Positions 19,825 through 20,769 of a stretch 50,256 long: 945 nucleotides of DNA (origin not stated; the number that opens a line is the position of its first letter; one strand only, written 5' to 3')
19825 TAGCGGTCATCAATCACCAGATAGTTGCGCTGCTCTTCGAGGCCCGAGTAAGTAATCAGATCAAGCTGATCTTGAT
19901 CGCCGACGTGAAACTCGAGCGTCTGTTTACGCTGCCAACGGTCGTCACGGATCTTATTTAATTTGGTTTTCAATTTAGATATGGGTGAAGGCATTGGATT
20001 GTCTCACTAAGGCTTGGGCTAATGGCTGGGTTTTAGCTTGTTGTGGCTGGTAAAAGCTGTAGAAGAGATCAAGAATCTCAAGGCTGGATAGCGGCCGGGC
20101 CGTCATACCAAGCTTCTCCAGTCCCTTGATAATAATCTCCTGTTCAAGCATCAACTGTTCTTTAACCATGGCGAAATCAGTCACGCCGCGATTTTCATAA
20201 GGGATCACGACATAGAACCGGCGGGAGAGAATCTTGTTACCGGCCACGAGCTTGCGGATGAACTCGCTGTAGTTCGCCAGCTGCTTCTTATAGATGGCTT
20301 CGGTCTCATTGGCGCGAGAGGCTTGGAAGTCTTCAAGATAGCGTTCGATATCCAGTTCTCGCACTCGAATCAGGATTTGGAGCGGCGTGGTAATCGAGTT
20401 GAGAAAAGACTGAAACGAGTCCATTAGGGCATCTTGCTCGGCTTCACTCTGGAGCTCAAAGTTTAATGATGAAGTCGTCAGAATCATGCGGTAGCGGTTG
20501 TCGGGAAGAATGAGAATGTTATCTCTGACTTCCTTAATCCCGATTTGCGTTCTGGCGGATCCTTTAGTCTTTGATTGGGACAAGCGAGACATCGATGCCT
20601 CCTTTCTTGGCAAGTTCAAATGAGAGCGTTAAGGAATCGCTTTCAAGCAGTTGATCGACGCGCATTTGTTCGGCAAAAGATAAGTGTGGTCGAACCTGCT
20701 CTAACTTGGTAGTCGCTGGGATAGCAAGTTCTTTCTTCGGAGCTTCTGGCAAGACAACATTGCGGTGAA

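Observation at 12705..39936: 27.1-kb integrative, conjugation-capable island beside tRNA-Ala bounded by a 108-bp imperfect direct repeat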

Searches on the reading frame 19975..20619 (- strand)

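Call 8: search_protein_families(library=pfam, proteins=[window:19975-20619:-], max_evalue=0.01)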
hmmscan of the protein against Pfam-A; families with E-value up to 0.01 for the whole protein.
window:19975-20619:- (214 aa): 0 families

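Call 66: search_protein_families(library=ncbifam, proteins=[window:19975-20619:-], max_evalue=0.01)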
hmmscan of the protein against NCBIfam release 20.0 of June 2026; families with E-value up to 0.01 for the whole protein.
window:19975-20619:- (214 aa): 3 families
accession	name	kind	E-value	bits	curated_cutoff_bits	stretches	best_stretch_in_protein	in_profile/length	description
NF045975.1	VirB4_plasma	equivalog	1.8e-11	42.5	590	1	16-198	98-283/894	Mbov_0397 family ICE element conjugal transfer ATPase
NF045971.1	conju_CD1110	equivalog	1.5e-09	36.7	325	1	31-198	11-174/752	VirB4-like conjugal transfer ATPase, CD1110 family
NF041427.1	TrsD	subfamily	1.9e-05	24.6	200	1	33-190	26-199/201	TrsD/TraD family conjugative transfer protein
